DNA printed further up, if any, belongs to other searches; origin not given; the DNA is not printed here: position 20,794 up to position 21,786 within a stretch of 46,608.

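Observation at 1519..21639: Three paralogous minimal RIO/Bud32-like kinase-fold proteins sharing the same non-canonical catalytic residues (Lys->Arg, Asp->His)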

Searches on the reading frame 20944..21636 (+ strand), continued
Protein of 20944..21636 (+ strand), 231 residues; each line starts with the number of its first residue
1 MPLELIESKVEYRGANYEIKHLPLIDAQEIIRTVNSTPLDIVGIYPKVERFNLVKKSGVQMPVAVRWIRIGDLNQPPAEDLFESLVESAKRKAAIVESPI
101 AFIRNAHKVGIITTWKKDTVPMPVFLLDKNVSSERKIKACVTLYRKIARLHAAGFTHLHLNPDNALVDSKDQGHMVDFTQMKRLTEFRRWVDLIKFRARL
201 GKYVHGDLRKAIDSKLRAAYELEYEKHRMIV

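Call 55: search_protein_families(library=pfam, alignment_id=A4, max_evalue=0.01)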
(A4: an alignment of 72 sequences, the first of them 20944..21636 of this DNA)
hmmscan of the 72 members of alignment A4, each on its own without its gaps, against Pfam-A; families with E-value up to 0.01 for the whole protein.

A. member 1, window:20944-21636:+ (231 aa): 1 family
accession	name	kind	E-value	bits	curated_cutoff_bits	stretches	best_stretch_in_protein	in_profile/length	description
PF06293.20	Kdo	-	0.0038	17.1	21.3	1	142-191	126-179/207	Lipopolysaccharide kinase (Kdo/WaaP) family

B. families by the number of members that match (of 72 scanned): 15 families
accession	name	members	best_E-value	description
PF06293.20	Kdo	22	6.7e-07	Lipopolysaccharide kinase (Kdo/WaaP) family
PF00069.31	Pkinase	14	9.7e-07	Protein kinase domain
PF07714.23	PK_Tyr_Ser-Thr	8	1.5e-05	Protein tyrosine and serine/threonine kinase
PF14531.12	Kinase-like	6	1.2e-05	Kinase-like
PF01636.29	APH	3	3.6e-05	Phosphotransferase enzyme family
PF19974.5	TCAD9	1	0.00078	Ternary complex associated domain 9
PF06176.17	WaaY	1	0.0015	Lipopolysaccharide core biosynthesis protein (WaaY)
PF03109.22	ABC1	1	0.0023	ABC1 atypical kinase-like domain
PF07387.17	Seadorna_VP7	1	0.0028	Seadornavirus VP7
PF11919.13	PSME4_C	1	0.0043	Proteasome activator complex subunit 4-like, C-terminal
PF21019.4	Spectrin_3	1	0.0047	Spectrin-like repeat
PF11798.14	IMS_HHH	1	0.0077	IMS family HHH motif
PF03881.20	Fructosamin_kin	1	0.009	Fructosamine kinase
PF01163.29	RIO1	1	0.009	RIO domain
PF01633.27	Choline_kinase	1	0.0094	Choline/ethanolamine kinase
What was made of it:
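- On RIO kinases (PF01163): Only 1 of 72 members hits at E<0.01 (call 55).
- On Kdo/WaaP kinases (PF06293): 22 of 72 members hit at E<0.01, best 6.7e-7 (call 55).
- Closest known: RIO kinases. Different: Only 1 of 72 members hits RIO1 at E<0.01 (call 55).
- RIO1 is hit by only 1 of 72 members (call 55).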

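Call 60: find_encoding_contigs(protein=P0004, flank=10000, max_places=3)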
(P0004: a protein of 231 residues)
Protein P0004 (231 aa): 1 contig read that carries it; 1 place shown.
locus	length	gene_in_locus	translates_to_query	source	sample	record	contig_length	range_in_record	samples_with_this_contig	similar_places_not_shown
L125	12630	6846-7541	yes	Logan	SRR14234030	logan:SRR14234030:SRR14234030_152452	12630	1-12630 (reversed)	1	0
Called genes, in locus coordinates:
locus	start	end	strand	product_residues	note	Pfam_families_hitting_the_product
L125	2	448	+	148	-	?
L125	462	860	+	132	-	PF11969:DcpS_C, PF01230:HIT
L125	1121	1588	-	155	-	PF13426:PAS_9 (weak), PF08447:PAS_3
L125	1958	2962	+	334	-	-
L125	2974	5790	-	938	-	PF17963:Big_9, PF00059:Lectin_C (weak), PF13385:Laminin_G_3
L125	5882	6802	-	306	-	PF08068:DKCLD, PF01509:TruB_N, PF21238:Pus10_C (weak), PF01509:TruB_N (weak), PF16198:TruB_C_2, PF01472:PUA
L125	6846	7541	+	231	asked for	-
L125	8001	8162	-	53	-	-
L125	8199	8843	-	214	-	PF13189:Cytidylate_kin2, PF13207:AAA_17 (faint), PF13238:AAA_18, PF02224:Cytidylate_kin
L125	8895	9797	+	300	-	-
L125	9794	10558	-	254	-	PF21003:NucS_N, PF01939:NucS_C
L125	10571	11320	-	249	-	PF04055:Radical_SAM (weak)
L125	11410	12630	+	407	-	?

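Call 63: list_cluster_members(proteins=[P0091, P0056, P0057, P0143, P0085, P0105, P0107, P0049, P0068, P0082])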
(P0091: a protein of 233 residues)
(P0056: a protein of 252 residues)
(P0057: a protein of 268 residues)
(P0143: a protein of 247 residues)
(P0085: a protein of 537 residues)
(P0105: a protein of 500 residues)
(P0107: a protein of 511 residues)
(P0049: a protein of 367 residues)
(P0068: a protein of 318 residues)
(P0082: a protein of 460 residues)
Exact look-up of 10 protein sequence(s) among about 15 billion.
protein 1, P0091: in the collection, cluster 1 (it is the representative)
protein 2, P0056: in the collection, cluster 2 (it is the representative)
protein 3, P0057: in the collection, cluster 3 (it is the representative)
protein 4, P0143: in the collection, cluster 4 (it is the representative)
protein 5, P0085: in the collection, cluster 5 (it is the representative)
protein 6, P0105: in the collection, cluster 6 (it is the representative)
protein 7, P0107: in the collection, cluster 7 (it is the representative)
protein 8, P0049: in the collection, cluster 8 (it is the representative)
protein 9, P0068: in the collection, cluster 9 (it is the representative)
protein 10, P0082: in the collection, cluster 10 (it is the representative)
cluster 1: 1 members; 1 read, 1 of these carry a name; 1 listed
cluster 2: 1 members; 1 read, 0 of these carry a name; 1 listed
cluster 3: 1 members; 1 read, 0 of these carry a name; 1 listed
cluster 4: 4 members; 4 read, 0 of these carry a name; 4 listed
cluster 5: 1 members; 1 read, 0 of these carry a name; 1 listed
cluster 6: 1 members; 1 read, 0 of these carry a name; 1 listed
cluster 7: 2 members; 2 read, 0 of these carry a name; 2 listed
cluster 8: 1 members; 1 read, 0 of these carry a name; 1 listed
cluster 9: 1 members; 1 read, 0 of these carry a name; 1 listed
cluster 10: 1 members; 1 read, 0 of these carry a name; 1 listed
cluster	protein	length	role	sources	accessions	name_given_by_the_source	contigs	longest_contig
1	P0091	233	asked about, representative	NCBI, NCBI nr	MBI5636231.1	hypothetical protein HY993_04685 [Candidatus Micrarchaeota archaeon] | hypothetical protein [Candidatus Micrarchaeota archaeon]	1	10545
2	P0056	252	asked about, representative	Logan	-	-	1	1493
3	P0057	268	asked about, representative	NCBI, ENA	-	-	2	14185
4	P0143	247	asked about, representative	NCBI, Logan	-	-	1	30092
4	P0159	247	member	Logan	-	-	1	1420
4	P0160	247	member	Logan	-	-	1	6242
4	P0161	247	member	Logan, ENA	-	-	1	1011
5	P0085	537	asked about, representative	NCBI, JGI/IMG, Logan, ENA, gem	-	-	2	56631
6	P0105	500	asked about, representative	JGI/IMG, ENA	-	-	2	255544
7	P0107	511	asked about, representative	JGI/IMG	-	-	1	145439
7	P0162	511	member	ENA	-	-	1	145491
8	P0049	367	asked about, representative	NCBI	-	-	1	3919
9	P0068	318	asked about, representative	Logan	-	-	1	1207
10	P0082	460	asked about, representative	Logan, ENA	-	-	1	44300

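Call 73: search_protein_families(library=padloc, proteins=[window:20944-21636:+], max_evalue=0.01)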
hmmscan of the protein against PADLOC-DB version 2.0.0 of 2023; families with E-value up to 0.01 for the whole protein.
window:20944-21636:+ (231 aa): 5 families
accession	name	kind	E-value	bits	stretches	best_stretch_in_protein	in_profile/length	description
PDLC03921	MkoA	-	0.00014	17.6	1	109-181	566-635/1607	-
PDLC04138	mad6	-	0.00072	16.5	1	126-186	443-503/659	mads_6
PDLC04053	PD-T4-6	-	0.002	15.6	1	130-184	106-161/311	-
PDLC04039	PD-T4-6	-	0.0023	15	1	148-182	128-162/458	-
PDLC04059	PD-T4-6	-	0.0034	14.5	1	134-178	110-155/433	-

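Call 82: search_protein_families(library=ncbifam, proteins=[P0091, P0143, P0056, P0057, P0113, P0053, P0080, P0051, P0006, P0005], max_evalue=0.01)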
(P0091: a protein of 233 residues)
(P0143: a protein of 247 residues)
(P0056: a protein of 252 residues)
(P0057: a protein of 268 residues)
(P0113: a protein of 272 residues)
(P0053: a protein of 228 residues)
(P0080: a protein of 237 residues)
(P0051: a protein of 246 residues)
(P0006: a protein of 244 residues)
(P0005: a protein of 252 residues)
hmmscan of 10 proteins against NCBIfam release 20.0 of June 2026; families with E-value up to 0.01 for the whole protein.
P0091 (233 aa): 11 families
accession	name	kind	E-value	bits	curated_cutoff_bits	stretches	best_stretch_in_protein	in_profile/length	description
TIGR03724.2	arch_bud32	equivalog_domain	3.2e-06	26.8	125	1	127-191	82-147/193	KEOPS complex kinase/ATPase Bud32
NF007174.0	PRK09605.1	equivalog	4.1e-06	25.5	447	1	122-218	420-513/535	bifunctional N(6)-L-threonylcarbamoyladenine synthase/serine/threonine protein kinase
NF047741.1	antiphage_MADS6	equivalog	7.3e-06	24.8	460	1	112-173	281-344/612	methylation-associated defense system protein kinase MAD6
NF038151.1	lanthi_synth_III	equivalog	2.9e-05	22.7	575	1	132-173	340-381/833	class III lanthionine synthetase LanKC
NF002475.0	PRK01723.1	equivalog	0.00012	21.2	142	1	135-177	150-192/241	3-deoxy-D-manno-octulosonic acid kinase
NF033483.0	PknB_PASTA_kin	equivalog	0.0011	18.1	450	1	114-166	92-145/563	Stk1 family PASTA domain-containing Ser/Thr kinase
NF038150.1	lanthi_synth_IV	equivalog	0.0019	16.6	650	1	123-172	293-342/851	class IV lanthionine synthetase LanL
TIGR01982.1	UbiB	equivalog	0.0029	16.3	487.55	1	128-173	255-301/436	2-polyprenylphenol 6-hydroxylase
TIGR03903.1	TOMM_kin_cyc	equivalog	0.0058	14.5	705.75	1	113-166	63-117/1267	TOMM system kinase/cyclase fusion protein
NF011464.0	PRK14879.1-7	equivalog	0.008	15.9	246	0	114-189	91-163/221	Kae1-associated kinase Bud32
NF011463.0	PRK14879.1-4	equivalog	0.0088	15.5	188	0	129-193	115-178/237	Kae1-associated kinase Bud32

P0143 (247 aa): 8 families
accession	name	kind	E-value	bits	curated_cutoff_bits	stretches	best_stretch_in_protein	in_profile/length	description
TIGR03724.2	arch_bud32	equivalog_domain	0.00013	21.6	125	1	137-195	76-128/193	KEOPS complex kinase/ATPase Bud32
NF002475.0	PRK01723.1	equivalog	0.00095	18.2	142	1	93-196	92-188/241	3-deoxy-D-manno-octulosonic acid kinase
NF038151.1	lanthi_synth_III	equivalog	0.0026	16.2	575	1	123-199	304-384/833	class III lanthionine synthetase LanKC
NF038150.1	lanthi_synth_IV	equivalog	0.0037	15.6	650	1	132-203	278-350/851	class IV lanthionine synthetase LanL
NF011462.0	PRK14879.1-3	equivalog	0.0041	16.9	174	1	157-222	87-156/192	Kae1-associated kinase Bud32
NF033614.1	APH_6_Ic_gen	exception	0.0082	15.1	460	0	156-200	147-192/278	APH(6)-I family aminoglycoside O-phosphotransferase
NF007174.0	PRK09605.1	equivalog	0.0092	14.5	447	0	137-235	419-513/535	bifunctional N(6)-L-threonylcarbamoyladenine synthase/serine/threonine protein kinase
NF011464.0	PRK14879.1-7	equivalog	0.0097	15.6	246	0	140-195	92-146/221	Kae1-associated kinase Bud32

P0056 (252 aa): 2 families
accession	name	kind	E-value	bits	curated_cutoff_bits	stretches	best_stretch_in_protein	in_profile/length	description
TIGR03724.2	arch_bud32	equivalog_domain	0.00027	20.5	125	1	150-205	86-138/193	KEOPS complex kinase/ATPase Bud32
NF038150.1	lanthi_synth_IV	equivalog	0.0025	16.2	650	1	143-194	292-342/851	class IV lanthionine synthetase LanL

P0057 (268 aa): 5 families
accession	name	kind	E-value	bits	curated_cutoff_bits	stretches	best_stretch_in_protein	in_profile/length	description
TIGR03724.2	arch_bud32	equivalog_domain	2.3e-06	27.2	125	1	85-245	46-184/193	KEOPS complex kinase/ATPase Bud32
NF002475.0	PRK01723.1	equivalog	0.00015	20.8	142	1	106-237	116-235/241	3-deoxy-D-manno-octulosonic acid kinase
NF007174.0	PRK09605.1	equivalog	0.0015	17.1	447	1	136-245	428-526/535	bifunctional N(6)-L-threonylcarbamoyladenine synthase/serine/threonine protein kinase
NF011703.0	PRK15123.1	equivalog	0.0034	16.3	170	1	111-162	111-165/268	lipopolysaccharide core heptose(I) kinase RfaP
NF041068.1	DpdK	equivalog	0.0062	16.1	100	0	80-170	50-136/167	phospholipase D-like domain-containing protein DpdK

P0113 (272 aa): 4 families
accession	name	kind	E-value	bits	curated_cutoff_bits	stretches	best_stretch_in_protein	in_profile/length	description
TIGR03724.2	arch_bud32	equivalog_domain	1.4e-05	24.7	125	1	90-173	48-119/193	KEOPS complex kinase/ATPase Bud32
NF007174.0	PRK09605.1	equivalog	0.00047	18.8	447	1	89-221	390-505/535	bifunctional N(6)-L-threonylcarbamoyladenine synthase/serine/threonine protein kinase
NF011464.0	PRK14879.1-7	equivalog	0.00052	19.8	246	1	88-168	59-136/221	Kae1-associated kinase Bud32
NF011463.0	PRK14879.1-4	equivalog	0.0058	16.1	188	1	91-170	74-149/237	Kae1-associated kinase Bud32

P0053 (228 aa): 8 families
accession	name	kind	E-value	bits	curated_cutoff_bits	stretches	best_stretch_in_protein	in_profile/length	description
NF038150.1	lanthi_synth_IV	equivalog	0.00014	20.4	650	1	123-180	294-351/851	class IV lanthionine synthetase LanL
NF038151.1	lanthi_synth_III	equivalog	0.00022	19.7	575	1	138-179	347-388/833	class III lanthionine synthetase LanKC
TIGR03724.2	arch_bud32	equivalog_domain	0.00023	20.7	125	1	130-171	88-128/193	KEOPS complex kinase/ATPase Bud32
NF002475.0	PRK01723.1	equivalog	0.0003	19.9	142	1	66-171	86-187/241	3-deoxy-D-manno-octulosonic acid kinase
NF011463.0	PRK14879.1-4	equivalog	0.001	18.5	188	1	135-172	122-158/237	Kae1-associated kinase Bud32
NF011464.0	PRK14879.1-7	equivalog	0.0038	17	246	1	123-174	99-149/221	Kae1-associated kinase Bud32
NF047741.1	antiphage_MADS6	equivalog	0.006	15.1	460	1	61-172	235-344/612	methylation-associated defense system protein kinase MAD6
NF041645.1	prot_kin_PA4780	equivalog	0.0063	15.8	350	1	123-166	139-182/274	PA4780 family RIO1-like protein kinase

P0080 (237 aa): 1 family
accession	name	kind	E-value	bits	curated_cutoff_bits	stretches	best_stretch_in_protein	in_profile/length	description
NF002475.0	PRK01723.1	equivalog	0.00039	19.5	142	1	67-192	78-197/241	3-deoxy-D-manno-octulosonic acid kinase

P0051 (246 aa): 2 families
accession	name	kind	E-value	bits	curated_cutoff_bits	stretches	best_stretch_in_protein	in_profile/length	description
TIGR03724.2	arch_bud32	equivalog_domain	8.1e-07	28.7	125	1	127-246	82-191/193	KEOPS complex kinase/ATPase Bud32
NF007174.0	PRK09605.1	equivalog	2.3e-05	23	447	1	138-246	428-533/535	bifunctional N(6)-L-threonylcarbamoyladenine synthase/serine/threonine protein kinase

P0006 (244 aa): 5 families
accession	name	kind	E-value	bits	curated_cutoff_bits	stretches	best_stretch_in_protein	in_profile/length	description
TIGR03724.2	arch_bud32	equivalog_domain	4.4e-07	29.6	125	1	122-230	72-174/193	KEOPS complex kinase/ATPase Bud32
NF007174.0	PRK09605.1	equivalog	9.9e-05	21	447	1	122-227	415-513/535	bifunctional N(6)-L-threonylcarbamoyladenine synthase/serine/threonine protein kinase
NF011463.0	PRK14879.1-4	equivalog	0.00011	21.7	188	1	105-182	89-161/237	Kae1-associated kinase Bud32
NF011464.0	PRK14879.1-7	equivalog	0.0005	19.9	246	1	118-184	90-152/221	Kae1-associated kinase Bud32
NF007684.0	PRK10359.1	equivalog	0.0072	16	248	0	144-180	146-180/232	lipopolysaccharide core heptose(II) kinase RfaY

P0005 (252 aa): 7 families
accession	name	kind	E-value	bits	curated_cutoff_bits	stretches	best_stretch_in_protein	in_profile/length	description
NF038150.1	lanthi_synth_IV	equivalog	3e-05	22.6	650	1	122-169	297-344/851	class IV lanthionine synthetase LanL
TIGR03724.2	arch_bud32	equivalog_domain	9.2e-05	22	125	1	123-169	85-130/193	KEOPS complex kinase/ATPase Bud32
NF033483.0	PknB_PASTA_kin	equivalog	0.00057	19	450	1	127-166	111-150/563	Stk1 family PASTA domain-containing Ser/Thr kinase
NF047741.1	antiphage_MADS6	equivalog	0.00071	18.2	460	1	60-166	235-342/612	methylation-associated defense system protein kinase MAD6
NF011464.0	PRK14879.1-7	equivalog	0.0016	18.2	246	1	119-168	99-147/221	Kae1-associated kinase Bud32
NF038151.1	lanthi_synth_III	equivalog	0.0045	15.4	575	1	128-166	341-379/833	class III lanthionine synthetase LanKC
NF007174.0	PRK09605.1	equivalog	0.0073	14.8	447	0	124-169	428-472/535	bifunctional N(6)-L-threonylcarbamoyladenine synthase/serine/threonine protein kinase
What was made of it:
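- Closest known: Bud32 / PRPK. Same: It is the most consistent NCBIfam hit (call 82).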

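Call 85: find_encoding_contigs(protein=P0008, flank=4000, max_places=1)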
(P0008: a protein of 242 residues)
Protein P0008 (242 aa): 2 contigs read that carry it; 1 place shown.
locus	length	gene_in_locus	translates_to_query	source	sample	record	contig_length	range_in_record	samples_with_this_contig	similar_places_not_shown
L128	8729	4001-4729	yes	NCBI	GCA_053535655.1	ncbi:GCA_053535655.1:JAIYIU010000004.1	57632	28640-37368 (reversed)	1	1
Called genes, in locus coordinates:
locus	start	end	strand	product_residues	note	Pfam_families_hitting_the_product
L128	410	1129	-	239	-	PF13672:PP2C_2 (weak), PF07228:SpoIIE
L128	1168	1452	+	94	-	PF04032:Rpr2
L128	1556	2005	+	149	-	PF01090:Ribosomal_S19e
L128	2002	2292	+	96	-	PF01984:dsDNA_bind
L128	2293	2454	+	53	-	PF00832:Ribosomal_L39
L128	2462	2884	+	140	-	PF01198:Ribosomal_L31e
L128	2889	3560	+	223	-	PF01912:eIF-6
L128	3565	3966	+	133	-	PF05377:FlaC_arch (faint), PF02996:Prefoldin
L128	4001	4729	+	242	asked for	-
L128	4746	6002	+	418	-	PF02881:SRP54_N (weak), PF00448:SRP54, PF06414:Zeta_toxin (weak), PF13604:AAA_30 (weak), PF13207:AAA_17 (weak)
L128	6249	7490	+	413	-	PF13784:Fic_N, PF02661:Fic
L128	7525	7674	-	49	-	-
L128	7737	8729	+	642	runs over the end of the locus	PF08915:tRNA-Thr_ED, PF00587:tRNA-synt_2b, PF03129:HGTP_anticodon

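Call 86: find_encoding_contigs(protein=P0013, flank=4000, max_places=1)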
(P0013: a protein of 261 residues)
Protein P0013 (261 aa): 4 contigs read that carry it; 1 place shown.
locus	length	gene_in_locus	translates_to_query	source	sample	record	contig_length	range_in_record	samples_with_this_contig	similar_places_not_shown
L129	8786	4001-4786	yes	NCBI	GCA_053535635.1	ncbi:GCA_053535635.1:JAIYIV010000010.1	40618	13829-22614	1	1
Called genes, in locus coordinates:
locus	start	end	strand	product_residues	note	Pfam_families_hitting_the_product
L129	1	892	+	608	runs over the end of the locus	PF02934:GatB_N, PF02637:GatB_Yqey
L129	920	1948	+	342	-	-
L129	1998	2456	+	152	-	-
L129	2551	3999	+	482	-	PF00493:MCM (faint), PF20030:bpMoxR (faint), PF01078:Mg_chelatase, PF05496:RuvB_N (faint), PF20720:nSTAND3 (faint), PF00004:AAA (faint), PF07728:AAA_5 (weak), PF00158:Sigma54_activat (weak)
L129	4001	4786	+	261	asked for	-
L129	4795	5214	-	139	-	-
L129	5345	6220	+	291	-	-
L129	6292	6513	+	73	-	-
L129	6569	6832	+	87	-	PF13656:RNA_pol_L_2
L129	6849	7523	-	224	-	PF00730:HhH-GPD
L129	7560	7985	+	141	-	-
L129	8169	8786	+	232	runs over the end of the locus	-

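Call 87: find_encoding_contigs(protein=P0017, flank=4000, max_places=1)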
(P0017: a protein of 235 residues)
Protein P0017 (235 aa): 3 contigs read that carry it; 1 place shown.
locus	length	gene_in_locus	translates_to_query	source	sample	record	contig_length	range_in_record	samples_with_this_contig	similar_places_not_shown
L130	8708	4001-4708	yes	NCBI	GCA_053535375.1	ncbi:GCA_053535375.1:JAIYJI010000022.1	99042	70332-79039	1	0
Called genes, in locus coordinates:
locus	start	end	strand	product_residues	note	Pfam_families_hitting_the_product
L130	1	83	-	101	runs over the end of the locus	PF14333:DUF4389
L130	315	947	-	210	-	-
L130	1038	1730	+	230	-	PF08713:DNA_alkylation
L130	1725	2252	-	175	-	-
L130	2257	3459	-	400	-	PF13191:AAA_16 (weak), PF13401:AAA_22, PF22703:Cdc6_lid, PF09079:WHD_Cdc6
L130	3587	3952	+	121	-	PF04472:SepF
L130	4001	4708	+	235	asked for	-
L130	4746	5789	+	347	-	-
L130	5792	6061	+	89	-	-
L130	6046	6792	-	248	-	PF00588:SpoU_methylase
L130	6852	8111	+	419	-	-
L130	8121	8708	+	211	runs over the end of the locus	PF00702:Hydrolase, PF13419:HAD_2, PF13242:Hydrolase_like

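Call 89: find_encoding_contigs(protein=P0007, flank=4000, max_places=1)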
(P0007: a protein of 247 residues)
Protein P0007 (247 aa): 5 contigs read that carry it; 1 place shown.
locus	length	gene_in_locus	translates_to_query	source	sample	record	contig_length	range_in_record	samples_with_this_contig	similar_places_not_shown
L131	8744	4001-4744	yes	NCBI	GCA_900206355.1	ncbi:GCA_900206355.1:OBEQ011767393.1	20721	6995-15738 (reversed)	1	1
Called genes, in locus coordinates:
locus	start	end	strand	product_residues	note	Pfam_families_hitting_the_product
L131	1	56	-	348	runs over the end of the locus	PF13191:AAA_16 (weak), PF01637:ATPase_2 (weak), PF06414:Zeta_toxin (faint), PF13401:AAA_22, PF24883:NPHP3_N (faint), PF00004:AAA, PF13238:AAA_18 (faint), PF22703:Cdc6_lid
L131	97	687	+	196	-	-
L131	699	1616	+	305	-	PF01040:UbiA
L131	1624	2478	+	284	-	-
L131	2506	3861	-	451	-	PF13173:AAA_14, PF13635:DUF4143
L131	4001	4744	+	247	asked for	PF00069:Pkinase (weak)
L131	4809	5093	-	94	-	PF21473:OB_Ssb-like, PF01336:tRNA_anti-codon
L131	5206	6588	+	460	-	PF01523:PmbA_TldD_1st (weak), PF19289:PmbA_TldD_3rd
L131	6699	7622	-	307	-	-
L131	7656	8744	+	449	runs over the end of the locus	PF19289:PmbA_TldD_3rd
